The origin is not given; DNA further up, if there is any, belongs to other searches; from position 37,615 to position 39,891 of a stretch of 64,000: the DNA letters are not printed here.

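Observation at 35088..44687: Coupled glycan operon centred on a YvcK/CofD-like::GT2 fusion, with nucleotidyltransferase, HAD, methyltransferase, gmd and an organophosphate transporter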

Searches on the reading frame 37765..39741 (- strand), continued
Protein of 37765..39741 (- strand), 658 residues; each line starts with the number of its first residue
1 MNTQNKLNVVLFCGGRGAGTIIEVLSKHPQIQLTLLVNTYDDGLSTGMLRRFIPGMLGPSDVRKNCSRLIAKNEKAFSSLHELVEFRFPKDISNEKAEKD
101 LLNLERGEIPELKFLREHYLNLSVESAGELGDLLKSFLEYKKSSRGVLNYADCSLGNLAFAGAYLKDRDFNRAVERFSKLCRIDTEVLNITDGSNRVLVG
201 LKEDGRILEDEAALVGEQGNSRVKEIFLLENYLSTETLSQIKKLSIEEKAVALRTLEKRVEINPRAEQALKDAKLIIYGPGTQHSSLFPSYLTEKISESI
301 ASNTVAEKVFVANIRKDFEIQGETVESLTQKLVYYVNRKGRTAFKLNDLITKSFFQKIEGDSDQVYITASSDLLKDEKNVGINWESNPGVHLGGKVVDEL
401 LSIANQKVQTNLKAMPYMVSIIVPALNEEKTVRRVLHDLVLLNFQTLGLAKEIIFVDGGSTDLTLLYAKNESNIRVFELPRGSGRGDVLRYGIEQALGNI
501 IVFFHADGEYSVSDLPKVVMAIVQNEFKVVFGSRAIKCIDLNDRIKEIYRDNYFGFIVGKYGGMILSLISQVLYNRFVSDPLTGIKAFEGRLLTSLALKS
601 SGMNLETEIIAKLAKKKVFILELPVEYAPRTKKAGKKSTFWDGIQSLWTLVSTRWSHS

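Call 7: search_solved_structures(query=window:37768-39741:-, max_evalue=0.01, show_alignments=2)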
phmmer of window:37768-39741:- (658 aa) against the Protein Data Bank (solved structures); distinct sequences matched with E-value up to 0.01: 25.
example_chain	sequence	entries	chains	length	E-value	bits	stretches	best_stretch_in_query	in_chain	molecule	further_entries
2hzb_A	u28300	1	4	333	1.9e-14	56.1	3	5-74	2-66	Hypothetical UPF0052 protein BH3568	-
2o2z_A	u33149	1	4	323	1.9e-14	56.1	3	132-229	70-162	hypothetical protein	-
2ppv_A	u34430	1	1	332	7.9e-13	50.7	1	6-89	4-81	Uncharacterized protein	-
5mlz_A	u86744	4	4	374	1.6e-08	36.5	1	411-650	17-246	Dolichol monophosphate mannose synthase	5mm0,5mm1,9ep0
6p61_A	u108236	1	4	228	1.3e-06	30.3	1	413-518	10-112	Glycosyltransferase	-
9omj_A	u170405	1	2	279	1.6e-06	29.9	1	417-550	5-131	Glycosyltransferase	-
9omm_A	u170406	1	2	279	1.7e-06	29.9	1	417-550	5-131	Glycosyltransferase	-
9omh_A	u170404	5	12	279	1.7e-06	29.8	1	417-550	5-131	Glycosyltransferase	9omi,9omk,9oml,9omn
2q7x_A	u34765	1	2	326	7e-06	27.8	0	8-92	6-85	UPF0052 protein SP_1565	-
7pdo_A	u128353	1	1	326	1.2e-05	27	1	418-508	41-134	Glucosyl-3-phosphoglycerate synthase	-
7p5l_A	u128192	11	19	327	1.2e-05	27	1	418-508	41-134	Glucosyl-3-phosphoglycerate synthase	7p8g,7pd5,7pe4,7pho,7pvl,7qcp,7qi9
4y6n_A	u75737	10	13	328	4.2e-05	25.2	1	418-507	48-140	Glucosyl-3-phosphoglycerate synthase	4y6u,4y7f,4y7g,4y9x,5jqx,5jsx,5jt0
3e25_A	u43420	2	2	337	4.5e-05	25.1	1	418-507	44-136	Putative uncharacterized protein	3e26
4ddz_A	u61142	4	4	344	4.7e-05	25.1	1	418-507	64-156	GLUCOSYL-3-PHOSPHOGLYCERATE SYNTHASE (GpgS) | Glucosyl-3-phosphoglycerate synthase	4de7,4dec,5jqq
5tze_C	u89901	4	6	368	6.1e-05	24.7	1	419-514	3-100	Glycosyl transferase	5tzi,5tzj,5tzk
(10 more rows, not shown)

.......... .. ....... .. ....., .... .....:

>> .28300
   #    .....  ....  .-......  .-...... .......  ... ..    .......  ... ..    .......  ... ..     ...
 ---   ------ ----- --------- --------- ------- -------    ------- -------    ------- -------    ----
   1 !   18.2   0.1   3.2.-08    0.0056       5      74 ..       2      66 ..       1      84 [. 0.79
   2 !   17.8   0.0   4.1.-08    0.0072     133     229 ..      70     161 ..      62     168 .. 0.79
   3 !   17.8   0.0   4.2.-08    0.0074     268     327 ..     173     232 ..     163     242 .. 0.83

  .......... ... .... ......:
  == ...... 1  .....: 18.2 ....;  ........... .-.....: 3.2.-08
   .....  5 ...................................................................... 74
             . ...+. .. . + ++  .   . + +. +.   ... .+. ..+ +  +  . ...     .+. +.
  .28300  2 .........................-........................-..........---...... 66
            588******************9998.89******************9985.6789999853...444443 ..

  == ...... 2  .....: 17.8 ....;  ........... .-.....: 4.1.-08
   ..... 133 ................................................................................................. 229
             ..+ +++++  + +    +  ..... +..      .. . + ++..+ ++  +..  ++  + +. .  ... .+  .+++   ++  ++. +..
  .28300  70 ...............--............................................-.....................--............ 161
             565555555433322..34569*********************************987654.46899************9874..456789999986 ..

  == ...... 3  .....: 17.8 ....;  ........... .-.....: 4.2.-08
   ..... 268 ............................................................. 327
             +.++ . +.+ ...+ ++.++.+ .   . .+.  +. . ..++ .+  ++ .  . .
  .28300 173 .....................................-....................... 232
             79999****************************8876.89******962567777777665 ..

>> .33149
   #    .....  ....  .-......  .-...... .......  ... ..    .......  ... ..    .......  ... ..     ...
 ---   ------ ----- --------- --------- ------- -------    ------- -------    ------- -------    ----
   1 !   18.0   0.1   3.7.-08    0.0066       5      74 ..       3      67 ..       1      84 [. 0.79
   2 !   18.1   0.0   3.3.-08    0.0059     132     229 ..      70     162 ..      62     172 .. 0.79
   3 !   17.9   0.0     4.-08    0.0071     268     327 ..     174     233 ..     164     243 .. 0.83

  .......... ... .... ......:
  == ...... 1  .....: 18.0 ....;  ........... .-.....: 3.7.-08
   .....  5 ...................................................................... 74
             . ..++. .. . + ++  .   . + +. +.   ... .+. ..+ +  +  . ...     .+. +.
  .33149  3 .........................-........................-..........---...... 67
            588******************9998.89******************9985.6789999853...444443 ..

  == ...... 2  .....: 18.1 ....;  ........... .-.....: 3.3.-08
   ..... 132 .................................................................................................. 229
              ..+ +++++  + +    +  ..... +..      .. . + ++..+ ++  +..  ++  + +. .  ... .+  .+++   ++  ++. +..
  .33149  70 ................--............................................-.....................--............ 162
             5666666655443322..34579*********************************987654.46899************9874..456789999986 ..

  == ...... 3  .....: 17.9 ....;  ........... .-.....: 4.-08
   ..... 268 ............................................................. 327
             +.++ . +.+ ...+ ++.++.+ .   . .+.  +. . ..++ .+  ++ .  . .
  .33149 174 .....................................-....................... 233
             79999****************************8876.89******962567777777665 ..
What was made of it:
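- On YvcK/GlmR (TIGR01826): The position aligned with the Asn of the YvcK 'LPN' segment is Ser290 (call 7 alignment).
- The residue aligned with GlmR N198 appears to be Ser here (call 7 alignment).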

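Call 9: find_encoding_contigs(protein=P0001, flank=10000, max_places=3)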
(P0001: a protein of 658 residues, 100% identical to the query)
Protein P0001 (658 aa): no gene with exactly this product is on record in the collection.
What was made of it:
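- Tried and rejected: Looking up the window's own fusion protein (P0001) found no contig (call 9).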

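Call 10: find_encoding_contigs(protein=P0056, flank=10000, max_places=2)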
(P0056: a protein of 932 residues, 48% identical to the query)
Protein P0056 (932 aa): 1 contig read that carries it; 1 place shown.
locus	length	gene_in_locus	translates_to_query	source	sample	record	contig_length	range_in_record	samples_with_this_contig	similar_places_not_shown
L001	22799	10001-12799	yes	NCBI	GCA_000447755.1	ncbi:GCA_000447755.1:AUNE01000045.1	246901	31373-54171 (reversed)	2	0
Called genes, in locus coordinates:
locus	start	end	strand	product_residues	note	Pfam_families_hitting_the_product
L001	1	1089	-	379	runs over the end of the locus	PF02350:Epimerase_2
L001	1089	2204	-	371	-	PF01073:3Beta_HSD (faint), PF01370:Epimerase, PF07993:NAD_binding_4 (faint), PF02719:Polysacc_synt_2 (weak), PF14667:Polysacc_synt_C, PF07883:Cupin_2 (faint)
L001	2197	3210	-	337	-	PF01073:3Beta_HSD, PF01370:Epimerase, PF02719:Polysacc_synt_2, PF04321:RmlD_sub_bind (weak), PF05368:NmrA (weak), PF16363:GDP_Man_Dehyd, PF13460:NAD_binding_10, PF08485:Polysacc_syn_2C, +1 more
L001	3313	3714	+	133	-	PF05523:FdtA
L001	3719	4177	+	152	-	-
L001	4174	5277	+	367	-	PF01041:DegT_DnrJ_EryC1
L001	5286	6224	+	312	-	PF21360:PylC-like_N, PF02655:ATP-grasp_3, PF15632:ATPgrasp_Ter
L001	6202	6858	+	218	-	PF00702:Hydrolase, PF13419:HAD_2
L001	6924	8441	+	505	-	PF04055:Radical_SAM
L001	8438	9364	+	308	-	PF13489:Methyltransf_23, PF13649:Methyltransf_25, PF13847:Methyltransf_31, PF08241:Methyltransf_11, PF08242:Methyltransf_12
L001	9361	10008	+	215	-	PF00702:Hydrolase, PF13419:HAD_2, PF13242:Hydrolase_like (weak)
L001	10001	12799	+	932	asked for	PF00483:NTP_transferase, PF01128:IspD (weak), PF12804:NTP_transf_3, PF01933:CofD, PF00535:Glycos_transf_2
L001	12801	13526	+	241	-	PF00535:Glycos_transf_2, PF10111:Glyco_tranf_2_2 (weak), PF13641:Glyco_tranf_2_3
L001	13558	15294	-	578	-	-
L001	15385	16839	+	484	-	PF01943:Polysacc_synt, PF13440:Polysacc_synt_3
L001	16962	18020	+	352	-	PF01370:Epimerase, PF16363:GDP_Man_Dehyd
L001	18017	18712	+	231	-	PF00535:Glycos_transf_2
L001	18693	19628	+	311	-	PF01370:Epimerase, PF04321:RmlD_sub_bind, PF16363:GDP_Man_Dehyd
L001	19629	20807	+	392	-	PF00266:Aminotran_5 (weak), PF01041:DegT_DnrJ_EryC1, PF01053:Cys_Met_Meta_PP (weak)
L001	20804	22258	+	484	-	-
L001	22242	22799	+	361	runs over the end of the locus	PF01757:Acyl_transf_3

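Call 11: find_encoding_contigs(protein=P0025, flank=10000, max_places=2)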
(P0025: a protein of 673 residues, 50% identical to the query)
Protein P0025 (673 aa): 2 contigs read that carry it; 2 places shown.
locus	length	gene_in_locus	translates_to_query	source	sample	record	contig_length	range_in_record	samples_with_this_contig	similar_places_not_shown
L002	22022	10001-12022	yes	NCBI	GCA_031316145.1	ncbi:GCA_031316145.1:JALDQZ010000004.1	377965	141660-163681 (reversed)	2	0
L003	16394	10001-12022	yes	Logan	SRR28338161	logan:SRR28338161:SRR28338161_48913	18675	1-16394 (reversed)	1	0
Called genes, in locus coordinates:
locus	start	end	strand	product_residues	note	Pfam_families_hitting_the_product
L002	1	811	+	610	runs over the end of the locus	-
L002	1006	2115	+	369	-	PF04055:Radical_SAM, PF13186:SPASM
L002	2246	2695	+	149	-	PF00908:dTDP_sugar_isom, PF05523:FdtA (weak)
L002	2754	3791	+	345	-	PF00535:Glycos_transf_2, PF10111:Glyco_tranf_2_2, PF13641:Glyco_tranf_2_3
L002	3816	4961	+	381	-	PF13439:Glyco_transf_4, PF00534:Glycos_transf_1, PF13692:Glyco_trans_1_4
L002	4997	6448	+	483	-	PF02310:B12-binding, PF04055:Radical_SAM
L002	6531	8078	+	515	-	PF13353:Fer4_12 (faint), PF04055:Radical_SAM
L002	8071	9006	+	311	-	PF13489:Methyltransf_23, PF13649:Methyltransf_25, PF13847:Methyltransf_31, PF08241:Methyltransf_11, PF08242:Methyltransf_12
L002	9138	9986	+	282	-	PF00483:NTP_transferase (weak), PF01128:IspD (weak), PF12804:NTP_transf_3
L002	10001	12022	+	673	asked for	PF01933:CofD, PF00535:Glycos_transf_2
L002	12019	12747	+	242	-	PF00535:Glycos_transf_2, PF13641:Glyco_tranf_2_3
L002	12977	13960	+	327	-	PF04055:Radical_SAM, PF13186:SPASM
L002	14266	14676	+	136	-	-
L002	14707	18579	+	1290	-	PF00989:PAS, PF13426:PAS_9, PF00989:PAS, PF08447:PAS_3, PF08448:PAS_4, PF13426:PAS_9, PF08448:PAS_4, PF13426:PAS_9, +11 more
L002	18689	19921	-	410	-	PF02786:CPSase_L_D2 (faint)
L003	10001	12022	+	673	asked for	PF01933:CofD, PF00535:Glycos_transf_2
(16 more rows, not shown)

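Call 12: find_encoding_contigs(protein=P0110, flank=10000, max_places=2)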
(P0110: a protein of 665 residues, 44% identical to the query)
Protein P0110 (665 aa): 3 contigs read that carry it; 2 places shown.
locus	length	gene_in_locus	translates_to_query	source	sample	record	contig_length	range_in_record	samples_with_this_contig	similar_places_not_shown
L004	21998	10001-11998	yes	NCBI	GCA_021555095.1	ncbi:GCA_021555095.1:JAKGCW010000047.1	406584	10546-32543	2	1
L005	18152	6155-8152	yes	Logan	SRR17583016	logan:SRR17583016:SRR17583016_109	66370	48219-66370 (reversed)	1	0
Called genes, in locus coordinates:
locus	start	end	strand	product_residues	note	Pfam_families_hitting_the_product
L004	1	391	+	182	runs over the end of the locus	PF13344:Hydrolase_6 (faint), PF00702:Hydrolase, PF13419:HAD_2 (weak), PF13242:Hydrolase_like (weak)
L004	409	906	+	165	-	PF01467:CTP_transf_like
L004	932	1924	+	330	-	PF01073:3Beta_HSD (weak), PF01370:Epimerase, PF04321:RmlD_sub_bind (weak), PF16363:GDP_Man_Dehyd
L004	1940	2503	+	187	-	PF13580:SIS_2, PF01380:SIS (faint)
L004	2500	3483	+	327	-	PF00294:PfkB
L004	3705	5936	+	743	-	-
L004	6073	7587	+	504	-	PF04055:Radical_SAM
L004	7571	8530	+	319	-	PF13489:Methyltransf_23, PF07021:MetW, PF13847:Methyltransf_31, PF08241:Methyltransf_11, PF08242:Methyltransf_12, PF13649:Methyltransf_25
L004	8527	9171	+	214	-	PF00702:Hydrolase, PF13419:HAD_2, PF13242:Hydrolase_like (weak)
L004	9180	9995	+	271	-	PF01128:IspD, PF12804:NTP_transf_3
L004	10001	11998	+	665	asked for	PF01933:CofD, PF00535:Glycos_transf_2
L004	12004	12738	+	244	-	PF00535:Glycos_transf_2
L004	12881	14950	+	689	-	-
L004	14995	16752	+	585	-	PF00005:ABC_tran, PF14524:Wzt_C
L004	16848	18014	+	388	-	PF01593:Amino_oxidase (weak), PF13450:NAD_binding_8, PF13454:NAD_binding_9 (faint), PF03275:GLF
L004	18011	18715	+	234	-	PF00535:Glycos_transf_2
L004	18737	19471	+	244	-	-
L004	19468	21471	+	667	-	PF13692:Glyco_trans_1_4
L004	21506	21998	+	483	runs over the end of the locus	PF13489:Methyltransf_23, PF07021:MetW (weak), PF13847:Methyltransf_31, PF08241:Methyltransf_11, PF08242:Methyltransf_12, PF13649:Methyltransf_25, PF00535:Glycos_transf_2, PF13641:Glyco_tranf_2_3, +1 more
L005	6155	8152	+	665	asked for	PF01933:CofD, PF00535:Glycos_transf_2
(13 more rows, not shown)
